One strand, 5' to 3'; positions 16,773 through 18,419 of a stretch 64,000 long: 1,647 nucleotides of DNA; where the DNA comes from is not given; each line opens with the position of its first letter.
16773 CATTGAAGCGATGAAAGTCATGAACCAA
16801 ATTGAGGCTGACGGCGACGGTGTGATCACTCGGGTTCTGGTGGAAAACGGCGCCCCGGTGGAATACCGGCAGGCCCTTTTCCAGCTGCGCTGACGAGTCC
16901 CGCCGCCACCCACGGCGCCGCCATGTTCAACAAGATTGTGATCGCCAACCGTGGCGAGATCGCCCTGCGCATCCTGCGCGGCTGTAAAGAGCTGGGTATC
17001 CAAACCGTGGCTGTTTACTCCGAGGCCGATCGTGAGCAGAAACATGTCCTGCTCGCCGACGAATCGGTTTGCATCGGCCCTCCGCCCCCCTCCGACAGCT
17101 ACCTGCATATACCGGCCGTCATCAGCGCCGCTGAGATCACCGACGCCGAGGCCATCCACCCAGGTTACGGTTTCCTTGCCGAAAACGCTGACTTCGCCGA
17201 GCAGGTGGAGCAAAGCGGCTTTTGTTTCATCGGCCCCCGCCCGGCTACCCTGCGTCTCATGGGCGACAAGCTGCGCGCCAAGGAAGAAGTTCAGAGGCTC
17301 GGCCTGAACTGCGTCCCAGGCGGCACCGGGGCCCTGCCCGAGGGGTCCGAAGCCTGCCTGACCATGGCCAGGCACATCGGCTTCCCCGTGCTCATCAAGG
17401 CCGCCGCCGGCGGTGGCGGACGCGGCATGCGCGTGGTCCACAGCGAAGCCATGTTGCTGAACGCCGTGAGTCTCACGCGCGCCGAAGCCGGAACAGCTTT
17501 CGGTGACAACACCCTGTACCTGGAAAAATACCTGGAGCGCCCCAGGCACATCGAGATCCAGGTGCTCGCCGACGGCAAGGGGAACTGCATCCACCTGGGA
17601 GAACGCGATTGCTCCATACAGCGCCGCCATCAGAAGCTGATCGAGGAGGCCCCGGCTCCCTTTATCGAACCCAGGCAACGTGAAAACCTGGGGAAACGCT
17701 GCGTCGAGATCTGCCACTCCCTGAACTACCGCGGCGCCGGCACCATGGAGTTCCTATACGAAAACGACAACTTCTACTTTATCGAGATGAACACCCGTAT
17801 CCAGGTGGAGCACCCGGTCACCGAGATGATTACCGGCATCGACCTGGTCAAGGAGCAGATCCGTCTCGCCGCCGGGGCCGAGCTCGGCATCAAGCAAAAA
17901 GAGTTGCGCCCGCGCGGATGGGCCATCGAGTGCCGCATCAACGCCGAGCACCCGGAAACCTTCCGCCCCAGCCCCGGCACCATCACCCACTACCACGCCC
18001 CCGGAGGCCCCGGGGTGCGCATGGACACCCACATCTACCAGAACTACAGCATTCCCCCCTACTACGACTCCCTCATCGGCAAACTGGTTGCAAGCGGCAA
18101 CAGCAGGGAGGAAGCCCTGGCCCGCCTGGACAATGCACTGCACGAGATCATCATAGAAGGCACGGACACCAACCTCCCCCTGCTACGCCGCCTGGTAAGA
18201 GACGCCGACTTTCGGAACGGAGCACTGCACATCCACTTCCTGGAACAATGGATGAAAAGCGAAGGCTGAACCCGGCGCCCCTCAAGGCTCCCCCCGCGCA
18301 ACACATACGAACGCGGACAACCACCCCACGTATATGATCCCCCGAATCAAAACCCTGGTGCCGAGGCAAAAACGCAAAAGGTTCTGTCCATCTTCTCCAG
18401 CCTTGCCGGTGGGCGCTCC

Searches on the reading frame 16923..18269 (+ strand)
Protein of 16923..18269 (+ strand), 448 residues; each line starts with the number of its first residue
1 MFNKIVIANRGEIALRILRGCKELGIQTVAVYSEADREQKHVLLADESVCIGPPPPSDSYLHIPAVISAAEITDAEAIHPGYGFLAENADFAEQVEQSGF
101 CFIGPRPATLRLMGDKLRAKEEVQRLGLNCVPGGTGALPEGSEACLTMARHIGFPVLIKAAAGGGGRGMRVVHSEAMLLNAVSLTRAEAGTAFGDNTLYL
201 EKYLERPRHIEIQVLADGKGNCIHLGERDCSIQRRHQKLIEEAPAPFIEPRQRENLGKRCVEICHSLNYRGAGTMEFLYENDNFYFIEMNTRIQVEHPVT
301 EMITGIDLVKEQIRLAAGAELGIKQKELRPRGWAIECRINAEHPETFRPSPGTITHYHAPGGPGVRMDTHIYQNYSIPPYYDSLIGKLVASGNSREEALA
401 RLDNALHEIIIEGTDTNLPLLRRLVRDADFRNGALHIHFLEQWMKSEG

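Call 9: search_protein_families(library=pfam, proteins=[window:16923-18269:+], max_evalue=0.001)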
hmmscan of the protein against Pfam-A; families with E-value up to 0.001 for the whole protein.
window:16923-18269:+ (448 aa): 5 families
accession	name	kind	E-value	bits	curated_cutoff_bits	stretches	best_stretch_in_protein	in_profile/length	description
PF02786.22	CPSase_L_D2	-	1.9e-79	266.5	19.8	1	115-322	1-209/211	Carbamoyl-phosphate synthase L chain, ATP binding domain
PF00289.28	Biotin_carb_N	-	3.4e-44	150.2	25.5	1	1-109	1-109/110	Biotin carboxylase, N-terminal domain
PF02785.25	Biotin_carb_C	-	1.8e-38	131.4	32.4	1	336-442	1-108/108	Biotin carboxylase C-terminal domain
PF07478.18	Dala_Dala_lig_C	-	3.6e-08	33.6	24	1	143-291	26-174/204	D-ala D-ala ligase C-terminus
PF02222.28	ATP-grasp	-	7e-07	29.5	27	1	144-292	21-162/179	ATP-grasp domain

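Call 22: find_homologous_proteins(query=window:16923-18269:+, max_evalue=1e-50)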
Query window:16923-18269:+ (448 aa): 8000 proteins with E <= 1e-50 among 8000 candidates; the best 120 are listed.
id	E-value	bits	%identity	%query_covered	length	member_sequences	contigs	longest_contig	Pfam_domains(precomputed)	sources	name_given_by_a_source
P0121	0.0e+0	1031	100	100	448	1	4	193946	PF02786.23,PF00289.29,PF02222.28,PF07478.19,PF02785.26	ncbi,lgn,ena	-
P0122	3.7e-258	875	84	100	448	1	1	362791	PF02786.23,PF00289.29,PF02222.28,PF07478.19,PF02785.26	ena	-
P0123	1.7e-256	869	-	-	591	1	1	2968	PF02786.23,PF00289.29,PF02222.28,PF02655.20,PF07478.19,PF02785.26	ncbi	-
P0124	2.3e-232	790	-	-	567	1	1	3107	PF11379.14,PF02786.23,PF00289.29,PF02222.28,PF02655.20,PF07478.19,PF02785.26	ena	-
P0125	1.3e-208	711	69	100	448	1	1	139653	PF02786.23,PF00289.29,PF02222.28,PF02655.20,PF07478.19,PF02785.26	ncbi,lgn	ncbi:MAG: acetyl-CoA carboxylase biotin carboxylase subunit [Gammaproteobacteria bacterium]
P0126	1.8e-208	711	68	99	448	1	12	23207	PF02786.23,PF00289.29,PF02222.28,PF07478.19,PF02785.26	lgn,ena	-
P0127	3.0e-208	710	68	99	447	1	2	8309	PF02786.23,PF00289.29,PF02222.28,PF07478.19,PF02785.26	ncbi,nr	ncbi:MAG: acetyl-CoA carboxylase biotin carboxylase subunit [Gammaproteobacteria bacterium]|nr:MAG: 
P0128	4.9e-208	710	69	99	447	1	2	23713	PF02786.23,PF00289.29,PF02222.28,PF02655.20,PF07478.19,PF02785.26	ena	-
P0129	1.4e-207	708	67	100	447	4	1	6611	PF02786.23,PF00289.29,PF02222.28,PF07478.19,PF02785.26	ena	-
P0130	1.5e-207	708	68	99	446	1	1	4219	PF02786.23,PF00289.29,PF02222.28,PF02655.20,PF07478.19,PF02785.26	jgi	jgi:acetyl-CoA carboxylase biotin carboxylase subunit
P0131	3.3e-207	707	67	99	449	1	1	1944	PF02786.23,PF00289.29,PF02222.28,PF02655.20,PF07478.19,PF02785.26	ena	-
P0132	3.4e-207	707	68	99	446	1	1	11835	PF02786.23,PF00289.29,PF02222.28,PF02655.20,PF07478.19,PF02785.26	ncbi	-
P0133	6.2e-207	706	67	99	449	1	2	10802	PF02786.23,PF00289.29,PF02222.28,PF02655.20,PF07478.19,PF02785.26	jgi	jgi:acetyl-CoA carboxylase biotin carboxylase subunit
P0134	6.7e-207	706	69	99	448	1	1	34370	PF02786.23,PF00289.29,PF02222.28,PF02655.20,PF07478.19,PF02785.26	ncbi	-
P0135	1.1e-206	705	67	99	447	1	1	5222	PF02786.23,PF00289.29,PF02222.28,PF02655.20,PF07478.19,PF02785.26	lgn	-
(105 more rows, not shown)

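Call 23: find_encoding_contigs(protein=P0122, flank=10000, max_places=3)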
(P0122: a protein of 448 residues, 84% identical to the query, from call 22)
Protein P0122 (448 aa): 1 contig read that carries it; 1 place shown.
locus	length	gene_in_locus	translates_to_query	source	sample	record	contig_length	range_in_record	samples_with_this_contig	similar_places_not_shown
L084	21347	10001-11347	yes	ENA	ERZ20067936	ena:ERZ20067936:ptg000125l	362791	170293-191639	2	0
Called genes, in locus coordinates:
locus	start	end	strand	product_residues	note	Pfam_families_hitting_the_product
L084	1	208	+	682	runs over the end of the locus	PF03030:H_PPase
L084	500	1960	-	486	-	PF00224:PK, PF02887:PK_C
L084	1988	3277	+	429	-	PF07690:MFS_1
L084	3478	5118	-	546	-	PF00118:Cpn60_TCP1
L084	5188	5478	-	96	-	PF00166:Cpn10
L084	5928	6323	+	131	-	PF03091:CutA1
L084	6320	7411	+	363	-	PF11412:DsbD_N, PF02683:DsbD_TM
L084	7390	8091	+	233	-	PF02683:DsbD_TM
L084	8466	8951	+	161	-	PF08534:Redoxin, PF00578:AhpC-TSA, PF13905:Thioredoxin_8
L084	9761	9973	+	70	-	PF00364:Biotin_lipoyl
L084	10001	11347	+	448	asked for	PF00289:Biotin_carb_N, PF02222:ATP-grasp (weak), PF02786:CPSase_L_D2, PF07478:Dala_Dala_lig_C, PF02785:Biotin_carb_C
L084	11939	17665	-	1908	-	PF11924:IAT_beta, PF00084:Sushi (faint)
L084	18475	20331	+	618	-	PF05157:MshEN (weak), PF00437:T2SSE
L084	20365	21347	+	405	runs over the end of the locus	PF28597:T2SSF_N, PF00482:T2SSF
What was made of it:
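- Closest known: Complete type-1 BREX locus of the nearest relative. Different: In the relative, accC is on another contig (call 23).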

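Call 24: find_encoding_contigs(protein=P0123, flank=10000, max_places=3)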
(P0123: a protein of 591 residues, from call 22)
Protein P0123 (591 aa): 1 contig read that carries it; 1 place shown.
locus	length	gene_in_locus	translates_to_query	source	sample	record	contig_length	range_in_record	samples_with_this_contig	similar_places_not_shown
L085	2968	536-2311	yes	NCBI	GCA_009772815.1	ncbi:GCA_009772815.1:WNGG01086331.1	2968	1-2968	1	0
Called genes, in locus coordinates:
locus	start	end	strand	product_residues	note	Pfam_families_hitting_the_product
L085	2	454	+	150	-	?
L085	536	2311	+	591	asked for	PF00289:Biotin_carb_N, PF02655:ATP-grasp_3 (weak), PF02786:CPSase_L_D2, PF02222:ATP-grasp (weak), PF07478:Dala_Dala_lig_C, PF02786:CPSase_L_D2, PF02785:Biotin_carb_C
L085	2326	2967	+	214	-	?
